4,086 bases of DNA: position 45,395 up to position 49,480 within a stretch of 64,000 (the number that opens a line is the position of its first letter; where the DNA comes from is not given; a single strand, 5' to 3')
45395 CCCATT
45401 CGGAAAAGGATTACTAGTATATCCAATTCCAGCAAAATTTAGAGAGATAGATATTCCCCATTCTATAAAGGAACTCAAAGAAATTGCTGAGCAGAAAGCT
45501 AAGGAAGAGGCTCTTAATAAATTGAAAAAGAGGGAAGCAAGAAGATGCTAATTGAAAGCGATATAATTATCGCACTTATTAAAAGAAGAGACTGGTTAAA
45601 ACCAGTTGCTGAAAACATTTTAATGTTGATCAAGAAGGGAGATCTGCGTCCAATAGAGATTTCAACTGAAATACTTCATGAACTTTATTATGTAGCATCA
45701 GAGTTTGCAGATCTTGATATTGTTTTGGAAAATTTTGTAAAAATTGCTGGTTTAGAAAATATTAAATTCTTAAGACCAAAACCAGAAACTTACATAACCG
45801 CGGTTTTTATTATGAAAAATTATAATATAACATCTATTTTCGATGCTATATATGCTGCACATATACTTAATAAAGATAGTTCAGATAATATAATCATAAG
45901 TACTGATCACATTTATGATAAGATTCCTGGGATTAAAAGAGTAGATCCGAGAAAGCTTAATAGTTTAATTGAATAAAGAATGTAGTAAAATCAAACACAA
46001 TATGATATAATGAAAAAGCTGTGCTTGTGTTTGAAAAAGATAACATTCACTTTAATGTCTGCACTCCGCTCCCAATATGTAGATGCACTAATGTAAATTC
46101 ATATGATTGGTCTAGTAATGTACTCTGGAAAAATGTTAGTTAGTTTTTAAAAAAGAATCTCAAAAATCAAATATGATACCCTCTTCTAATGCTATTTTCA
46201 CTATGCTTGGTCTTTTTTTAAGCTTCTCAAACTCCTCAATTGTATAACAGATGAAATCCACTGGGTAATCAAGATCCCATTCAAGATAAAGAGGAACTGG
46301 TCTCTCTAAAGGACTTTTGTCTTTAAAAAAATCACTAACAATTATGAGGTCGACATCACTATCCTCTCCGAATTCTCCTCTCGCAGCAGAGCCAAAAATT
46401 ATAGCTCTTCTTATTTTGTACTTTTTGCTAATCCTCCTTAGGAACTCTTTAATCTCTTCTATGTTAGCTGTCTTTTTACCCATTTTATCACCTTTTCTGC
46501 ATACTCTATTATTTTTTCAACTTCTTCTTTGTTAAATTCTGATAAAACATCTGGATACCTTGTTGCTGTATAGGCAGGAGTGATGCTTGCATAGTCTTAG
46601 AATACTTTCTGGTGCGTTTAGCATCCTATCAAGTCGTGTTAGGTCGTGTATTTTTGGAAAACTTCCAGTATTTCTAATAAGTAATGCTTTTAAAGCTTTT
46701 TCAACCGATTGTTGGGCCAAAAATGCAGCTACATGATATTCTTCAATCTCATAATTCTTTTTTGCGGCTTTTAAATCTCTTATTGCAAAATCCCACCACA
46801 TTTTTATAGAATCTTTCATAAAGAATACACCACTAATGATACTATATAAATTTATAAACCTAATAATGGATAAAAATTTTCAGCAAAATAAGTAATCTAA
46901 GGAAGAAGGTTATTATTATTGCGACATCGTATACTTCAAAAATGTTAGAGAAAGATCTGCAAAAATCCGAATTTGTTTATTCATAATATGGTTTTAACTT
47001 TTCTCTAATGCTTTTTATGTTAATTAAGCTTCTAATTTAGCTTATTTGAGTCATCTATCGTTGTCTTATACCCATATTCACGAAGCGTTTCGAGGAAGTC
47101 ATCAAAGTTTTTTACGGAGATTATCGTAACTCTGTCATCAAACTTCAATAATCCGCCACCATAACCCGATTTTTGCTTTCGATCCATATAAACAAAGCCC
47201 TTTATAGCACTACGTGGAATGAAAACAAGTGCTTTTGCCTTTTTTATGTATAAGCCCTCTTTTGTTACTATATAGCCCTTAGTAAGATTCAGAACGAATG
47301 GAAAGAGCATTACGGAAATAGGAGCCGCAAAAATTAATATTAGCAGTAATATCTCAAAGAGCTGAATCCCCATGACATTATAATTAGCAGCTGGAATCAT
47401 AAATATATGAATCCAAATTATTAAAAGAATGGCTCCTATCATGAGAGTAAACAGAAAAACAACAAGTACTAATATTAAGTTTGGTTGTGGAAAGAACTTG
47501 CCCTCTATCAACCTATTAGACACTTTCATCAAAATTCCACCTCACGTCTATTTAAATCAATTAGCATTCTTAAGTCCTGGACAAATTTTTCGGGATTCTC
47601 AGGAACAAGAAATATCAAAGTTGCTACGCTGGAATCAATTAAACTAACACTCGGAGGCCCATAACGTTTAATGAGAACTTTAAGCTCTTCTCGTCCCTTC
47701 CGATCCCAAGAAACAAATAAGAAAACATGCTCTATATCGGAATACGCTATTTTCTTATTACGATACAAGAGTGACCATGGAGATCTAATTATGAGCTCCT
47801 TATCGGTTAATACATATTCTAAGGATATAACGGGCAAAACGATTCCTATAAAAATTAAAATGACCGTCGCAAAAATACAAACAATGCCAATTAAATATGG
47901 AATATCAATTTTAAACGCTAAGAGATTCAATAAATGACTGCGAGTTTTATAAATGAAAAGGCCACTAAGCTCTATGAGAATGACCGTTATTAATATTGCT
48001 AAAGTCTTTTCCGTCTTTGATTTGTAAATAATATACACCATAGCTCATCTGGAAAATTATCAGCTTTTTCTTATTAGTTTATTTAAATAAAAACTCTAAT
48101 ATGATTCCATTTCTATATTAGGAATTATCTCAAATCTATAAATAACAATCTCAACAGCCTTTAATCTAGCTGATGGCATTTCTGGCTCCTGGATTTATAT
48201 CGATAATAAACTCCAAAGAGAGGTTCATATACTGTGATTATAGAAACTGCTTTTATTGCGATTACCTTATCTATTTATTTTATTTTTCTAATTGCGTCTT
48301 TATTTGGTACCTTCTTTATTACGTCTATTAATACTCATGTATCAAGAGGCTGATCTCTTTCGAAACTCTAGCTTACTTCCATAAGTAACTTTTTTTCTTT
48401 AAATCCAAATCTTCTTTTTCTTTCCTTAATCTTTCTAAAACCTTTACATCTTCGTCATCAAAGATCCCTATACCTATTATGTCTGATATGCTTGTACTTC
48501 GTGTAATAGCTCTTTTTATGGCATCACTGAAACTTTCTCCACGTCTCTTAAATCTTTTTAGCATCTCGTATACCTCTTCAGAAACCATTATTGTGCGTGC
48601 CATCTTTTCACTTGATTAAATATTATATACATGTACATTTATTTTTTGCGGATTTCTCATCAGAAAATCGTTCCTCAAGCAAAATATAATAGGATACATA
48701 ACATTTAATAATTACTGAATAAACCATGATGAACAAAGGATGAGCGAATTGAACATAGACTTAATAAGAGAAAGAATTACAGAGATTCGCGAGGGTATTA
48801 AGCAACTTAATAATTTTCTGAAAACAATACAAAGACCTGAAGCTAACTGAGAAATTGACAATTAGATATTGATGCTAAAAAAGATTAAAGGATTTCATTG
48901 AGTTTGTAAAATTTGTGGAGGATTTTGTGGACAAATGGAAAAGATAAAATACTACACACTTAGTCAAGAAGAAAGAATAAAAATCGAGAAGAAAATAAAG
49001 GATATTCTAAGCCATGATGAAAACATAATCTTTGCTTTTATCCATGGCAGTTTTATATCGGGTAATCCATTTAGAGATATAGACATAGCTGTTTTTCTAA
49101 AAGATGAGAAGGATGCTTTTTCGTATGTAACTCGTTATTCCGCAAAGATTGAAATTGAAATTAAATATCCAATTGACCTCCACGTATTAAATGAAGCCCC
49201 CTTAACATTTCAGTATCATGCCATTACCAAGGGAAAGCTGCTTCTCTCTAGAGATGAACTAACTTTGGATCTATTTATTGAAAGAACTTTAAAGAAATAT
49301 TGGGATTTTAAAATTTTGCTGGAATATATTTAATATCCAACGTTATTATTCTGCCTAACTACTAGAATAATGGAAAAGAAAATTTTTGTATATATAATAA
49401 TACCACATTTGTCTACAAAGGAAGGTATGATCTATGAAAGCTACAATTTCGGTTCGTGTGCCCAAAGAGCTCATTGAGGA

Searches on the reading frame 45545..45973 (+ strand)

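Call 78: search_protein_families(library=pfam, max_evalue=0.0001, proteins=[window:45545-45973:+])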
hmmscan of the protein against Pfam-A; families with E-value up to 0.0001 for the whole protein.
window:45545-45973:+ (143 aa): 1 family
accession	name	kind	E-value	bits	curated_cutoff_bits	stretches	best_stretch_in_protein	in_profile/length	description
PF01850.27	PIN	-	2.9e-05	25.1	23.6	1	2-128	2-118/120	PIN domain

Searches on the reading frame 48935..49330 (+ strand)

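Call 77: search_protein_families(library=pfam, max_evalue=0.0001, proteins=[window:48935-49330:+])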
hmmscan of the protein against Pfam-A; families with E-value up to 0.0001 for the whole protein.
window:48935-49330:+ (132 aa): 2 families
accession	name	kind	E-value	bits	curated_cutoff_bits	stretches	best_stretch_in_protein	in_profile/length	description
PF18765.7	Polbeta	-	2.1e-21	76.3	26.9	1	19-108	1-92/93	Polymerase beta, Nucleotidyltransferase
PF01909.29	NTP_transf_2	-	1.5e-05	25.8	21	1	19-94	2-83/93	Nucleotidyltransferase domain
